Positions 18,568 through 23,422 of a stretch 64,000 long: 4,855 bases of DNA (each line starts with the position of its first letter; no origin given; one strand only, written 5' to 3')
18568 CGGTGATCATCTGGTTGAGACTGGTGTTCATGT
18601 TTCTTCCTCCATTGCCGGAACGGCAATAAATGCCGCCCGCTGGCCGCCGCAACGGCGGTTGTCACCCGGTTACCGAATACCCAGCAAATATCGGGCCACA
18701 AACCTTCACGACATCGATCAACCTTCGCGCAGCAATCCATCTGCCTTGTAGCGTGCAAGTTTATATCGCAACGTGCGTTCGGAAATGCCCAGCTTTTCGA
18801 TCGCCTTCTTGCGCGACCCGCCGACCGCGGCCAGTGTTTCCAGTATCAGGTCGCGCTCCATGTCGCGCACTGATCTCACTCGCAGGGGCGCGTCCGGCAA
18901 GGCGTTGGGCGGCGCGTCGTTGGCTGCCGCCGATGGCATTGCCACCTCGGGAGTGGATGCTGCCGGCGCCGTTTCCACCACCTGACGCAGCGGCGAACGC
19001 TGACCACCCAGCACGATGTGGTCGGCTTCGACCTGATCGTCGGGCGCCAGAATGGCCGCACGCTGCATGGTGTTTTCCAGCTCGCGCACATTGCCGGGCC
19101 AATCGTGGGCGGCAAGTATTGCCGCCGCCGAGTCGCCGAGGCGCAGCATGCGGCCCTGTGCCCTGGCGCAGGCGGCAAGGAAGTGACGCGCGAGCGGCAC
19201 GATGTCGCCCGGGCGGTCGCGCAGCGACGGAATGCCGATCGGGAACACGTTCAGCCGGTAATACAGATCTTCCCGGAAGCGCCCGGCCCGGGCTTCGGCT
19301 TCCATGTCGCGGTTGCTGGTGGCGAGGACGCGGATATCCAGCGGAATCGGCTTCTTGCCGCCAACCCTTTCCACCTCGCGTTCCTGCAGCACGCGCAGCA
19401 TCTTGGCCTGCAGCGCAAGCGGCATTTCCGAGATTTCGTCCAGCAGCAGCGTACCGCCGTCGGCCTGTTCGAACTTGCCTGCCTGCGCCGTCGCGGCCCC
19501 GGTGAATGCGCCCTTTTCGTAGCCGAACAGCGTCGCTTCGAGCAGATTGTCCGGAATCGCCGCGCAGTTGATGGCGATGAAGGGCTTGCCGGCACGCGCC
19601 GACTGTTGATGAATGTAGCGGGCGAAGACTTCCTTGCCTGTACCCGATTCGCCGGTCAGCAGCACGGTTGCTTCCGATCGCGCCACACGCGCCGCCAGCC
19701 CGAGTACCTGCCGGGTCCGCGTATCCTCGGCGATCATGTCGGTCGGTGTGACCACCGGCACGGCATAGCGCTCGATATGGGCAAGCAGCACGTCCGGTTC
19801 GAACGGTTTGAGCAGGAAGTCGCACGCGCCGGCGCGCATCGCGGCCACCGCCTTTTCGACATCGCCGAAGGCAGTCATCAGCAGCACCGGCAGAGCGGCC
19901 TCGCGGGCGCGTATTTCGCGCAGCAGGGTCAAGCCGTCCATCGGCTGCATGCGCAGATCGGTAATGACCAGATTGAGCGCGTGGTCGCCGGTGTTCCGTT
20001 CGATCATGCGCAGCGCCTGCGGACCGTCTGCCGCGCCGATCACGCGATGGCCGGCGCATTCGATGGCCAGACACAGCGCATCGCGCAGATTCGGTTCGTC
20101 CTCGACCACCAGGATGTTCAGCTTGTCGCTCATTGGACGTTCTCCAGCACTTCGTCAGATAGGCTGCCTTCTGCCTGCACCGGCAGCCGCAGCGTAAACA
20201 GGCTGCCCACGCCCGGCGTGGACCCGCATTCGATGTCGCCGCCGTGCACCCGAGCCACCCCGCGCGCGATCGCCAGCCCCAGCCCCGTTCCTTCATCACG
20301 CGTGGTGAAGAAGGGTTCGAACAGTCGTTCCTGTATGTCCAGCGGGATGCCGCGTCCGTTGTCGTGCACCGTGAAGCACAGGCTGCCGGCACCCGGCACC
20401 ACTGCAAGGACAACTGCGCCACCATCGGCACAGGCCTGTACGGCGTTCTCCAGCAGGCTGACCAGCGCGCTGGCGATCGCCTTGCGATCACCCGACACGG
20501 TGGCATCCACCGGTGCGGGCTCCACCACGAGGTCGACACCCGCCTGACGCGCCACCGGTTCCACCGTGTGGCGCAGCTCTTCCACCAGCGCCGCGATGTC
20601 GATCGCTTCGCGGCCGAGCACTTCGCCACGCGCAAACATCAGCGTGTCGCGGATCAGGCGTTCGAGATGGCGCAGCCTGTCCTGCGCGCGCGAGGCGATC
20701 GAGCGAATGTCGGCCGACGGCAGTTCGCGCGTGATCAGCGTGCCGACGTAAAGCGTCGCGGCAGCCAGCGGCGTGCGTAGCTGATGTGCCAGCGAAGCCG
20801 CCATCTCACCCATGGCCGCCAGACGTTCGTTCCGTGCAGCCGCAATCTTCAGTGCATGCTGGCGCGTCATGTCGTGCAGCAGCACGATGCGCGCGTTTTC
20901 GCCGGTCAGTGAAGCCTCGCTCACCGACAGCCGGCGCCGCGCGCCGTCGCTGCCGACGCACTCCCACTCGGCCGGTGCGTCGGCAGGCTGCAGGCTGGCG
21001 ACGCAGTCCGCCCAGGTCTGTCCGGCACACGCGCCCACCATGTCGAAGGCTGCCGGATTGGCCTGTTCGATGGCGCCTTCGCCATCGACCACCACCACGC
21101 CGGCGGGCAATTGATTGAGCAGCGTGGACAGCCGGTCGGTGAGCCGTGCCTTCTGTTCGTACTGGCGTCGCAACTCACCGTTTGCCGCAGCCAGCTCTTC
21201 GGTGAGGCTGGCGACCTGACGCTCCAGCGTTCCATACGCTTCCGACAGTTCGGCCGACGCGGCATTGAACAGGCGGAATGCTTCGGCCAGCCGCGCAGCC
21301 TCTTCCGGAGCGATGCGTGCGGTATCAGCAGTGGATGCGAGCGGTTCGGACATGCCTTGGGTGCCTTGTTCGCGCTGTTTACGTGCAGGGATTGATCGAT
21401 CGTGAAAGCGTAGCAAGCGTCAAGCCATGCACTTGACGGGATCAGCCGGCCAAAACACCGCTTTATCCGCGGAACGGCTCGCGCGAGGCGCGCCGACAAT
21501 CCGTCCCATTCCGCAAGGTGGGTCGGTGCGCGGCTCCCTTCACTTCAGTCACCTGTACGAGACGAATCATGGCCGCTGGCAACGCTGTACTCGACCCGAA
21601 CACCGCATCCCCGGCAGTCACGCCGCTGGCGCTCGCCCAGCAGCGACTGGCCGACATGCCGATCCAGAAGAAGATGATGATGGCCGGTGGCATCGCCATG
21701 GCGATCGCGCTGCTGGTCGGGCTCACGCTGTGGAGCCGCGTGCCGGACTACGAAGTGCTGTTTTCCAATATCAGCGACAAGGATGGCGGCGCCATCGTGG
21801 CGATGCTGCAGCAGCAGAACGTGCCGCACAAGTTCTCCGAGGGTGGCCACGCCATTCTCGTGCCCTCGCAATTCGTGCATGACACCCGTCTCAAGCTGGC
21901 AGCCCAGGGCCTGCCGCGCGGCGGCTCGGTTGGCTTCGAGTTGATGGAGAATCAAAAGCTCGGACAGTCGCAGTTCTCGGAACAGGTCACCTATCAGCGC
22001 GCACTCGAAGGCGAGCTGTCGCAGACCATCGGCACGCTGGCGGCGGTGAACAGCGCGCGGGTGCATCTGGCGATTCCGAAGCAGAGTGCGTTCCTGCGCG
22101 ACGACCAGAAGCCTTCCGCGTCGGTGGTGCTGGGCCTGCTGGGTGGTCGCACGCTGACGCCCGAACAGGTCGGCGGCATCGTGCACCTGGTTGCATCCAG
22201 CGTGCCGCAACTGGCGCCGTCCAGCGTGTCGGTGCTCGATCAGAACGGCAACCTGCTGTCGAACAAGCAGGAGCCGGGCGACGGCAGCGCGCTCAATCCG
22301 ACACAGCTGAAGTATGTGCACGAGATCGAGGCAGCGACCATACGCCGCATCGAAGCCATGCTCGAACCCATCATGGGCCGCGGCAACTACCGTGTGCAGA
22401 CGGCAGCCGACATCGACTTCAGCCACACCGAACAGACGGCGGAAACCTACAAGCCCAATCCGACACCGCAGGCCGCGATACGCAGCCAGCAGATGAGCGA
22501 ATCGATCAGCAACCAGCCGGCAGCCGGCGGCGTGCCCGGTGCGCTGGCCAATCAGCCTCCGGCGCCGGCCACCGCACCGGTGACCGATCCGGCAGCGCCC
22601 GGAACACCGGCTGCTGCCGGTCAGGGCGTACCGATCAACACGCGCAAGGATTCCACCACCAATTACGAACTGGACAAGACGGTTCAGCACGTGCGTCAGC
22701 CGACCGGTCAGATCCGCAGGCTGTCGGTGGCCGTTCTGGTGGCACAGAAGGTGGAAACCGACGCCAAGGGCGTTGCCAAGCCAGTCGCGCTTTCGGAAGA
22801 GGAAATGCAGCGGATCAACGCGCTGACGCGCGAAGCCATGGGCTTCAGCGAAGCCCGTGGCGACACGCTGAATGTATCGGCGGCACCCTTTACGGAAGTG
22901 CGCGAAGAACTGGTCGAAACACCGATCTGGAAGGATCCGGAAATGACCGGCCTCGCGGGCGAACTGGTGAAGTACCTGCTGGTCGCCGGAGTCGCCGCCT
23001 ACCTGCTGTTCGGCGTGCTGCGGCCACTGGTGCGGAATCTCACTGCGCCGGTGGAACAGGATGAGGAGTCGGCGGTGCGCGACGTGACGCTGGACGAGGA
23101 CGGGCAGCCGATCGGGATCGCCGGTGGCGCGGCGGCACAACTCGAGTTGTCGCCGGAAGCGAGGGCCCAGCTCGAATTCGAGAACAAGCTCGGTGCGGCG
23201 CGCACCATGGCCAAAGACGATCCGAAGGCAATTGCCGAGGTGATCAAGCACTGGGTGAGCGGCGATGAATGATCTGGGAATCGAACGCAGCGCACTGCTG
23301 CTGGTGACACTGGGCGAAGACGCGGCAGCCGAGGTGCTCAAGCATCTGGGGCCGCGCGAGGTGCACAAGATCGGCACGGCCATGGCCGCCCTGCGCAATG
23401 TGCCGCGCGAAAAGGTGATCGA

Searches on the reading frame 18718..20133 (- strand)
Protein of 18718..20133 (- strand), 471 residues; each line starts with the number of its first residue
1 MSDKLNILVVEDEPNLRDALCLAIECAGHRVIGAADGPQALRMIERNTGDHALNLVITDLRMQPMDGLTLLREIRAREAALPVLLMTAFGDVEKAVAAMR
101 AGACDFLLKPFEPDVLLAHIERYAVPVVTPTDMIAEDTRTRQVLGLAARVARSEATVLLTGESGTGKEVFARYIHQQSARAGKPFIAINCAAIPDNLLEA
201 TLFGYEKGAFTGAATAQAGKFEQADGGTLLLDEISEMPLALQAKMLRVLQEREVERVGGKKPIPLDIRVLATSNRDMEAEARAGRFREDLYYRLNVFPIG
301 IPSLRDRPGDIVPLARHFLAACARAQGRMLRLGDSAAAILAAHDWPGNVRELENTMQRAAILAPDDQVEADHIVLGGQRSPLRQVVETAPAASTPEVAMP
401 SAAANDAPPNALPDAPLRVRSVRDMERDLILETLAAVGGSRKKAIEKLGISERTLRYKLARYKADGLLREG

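Call 64: search_protein_families(library=pfam, proteins=[window:18718-20133:-], max_evalue=0.0001)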
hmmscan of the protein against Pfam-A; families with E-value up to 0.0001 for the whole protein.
window:18718-20133:- (471 aa): 6 families
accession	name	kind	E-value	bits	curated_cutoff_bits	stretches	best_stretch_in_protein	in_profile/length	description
PF00158.32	Sigma54_activat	-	5.5e-71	238.1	20.2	1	134-299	2-167/168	Sigma-54 interaction domain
PF00072.30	Response_reg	-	2.6e-26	92.4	30.2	1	7-120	1-110/111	Response regulator receiver domain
PF25601.1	AAA_lid_14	-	1.8e-21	76.2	27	1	305-373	1-70/87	AAA+ ATPase lid domain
PF14532.12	Sigma54_activ_2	-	5.9e-21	75.6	25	1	149-304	16-138/138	Sigma-54 interaction domain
PF02954.25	HTH_8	-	5.8e-12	45.6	22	1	422-462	2-42/42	Bacterial regulatory protein, Fis family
PF07728.20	AAA_5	-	5.9e-08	33.3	22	1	157-277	2-125/139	AAA domain (dynein-related subfamily)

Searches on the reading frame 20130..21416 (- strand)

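Call 64: search_protein_families(library=pfam, proteins=[window:20130-21416:-], max_evalue=0.0001)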
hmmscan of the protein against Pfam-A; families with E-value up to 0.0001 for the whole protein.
window:20130-21416:- (428 aa): 3 families
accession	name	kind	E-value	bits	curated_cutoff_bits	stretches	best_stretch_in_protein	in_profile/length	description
PF02518.31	HATPase_c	-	6.3e-24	85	26.4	1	309-414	1-110/111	Histidine kinase-, DNA gyrase B-, and HSP90-like ATPase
PF00512.31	HisKA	-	1e-11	45.1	26.9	1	202-265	2-64/66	His Kinase A (phospho-acceptor) domain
PF13188.13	PAS_8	-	2.4e-07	30.8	21.8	1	95-139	2-47/65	PAS domain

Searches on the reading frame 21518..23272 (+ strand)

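Call 64: search_protein_families(library=pfam, proteins=[window:21518-23272:+], max_evalue=0.0001)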
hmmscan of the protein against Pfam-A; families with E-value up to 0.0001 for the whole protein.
window:21518-23272:+ (584 aa): 2 families
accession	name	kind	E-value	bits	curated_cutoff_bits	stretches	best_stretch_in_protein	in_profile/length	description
PF01514.23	YscJ_FliF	-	2.1e-66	223.7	24.4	1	75-248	3-178/179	Secretory protein of YscJ/FliF family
PF08345.17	YscJ_FliF_C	-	1.1e-45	156.1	23.8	1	282-458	1-147/147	Flagellar M-ring protein C-terminal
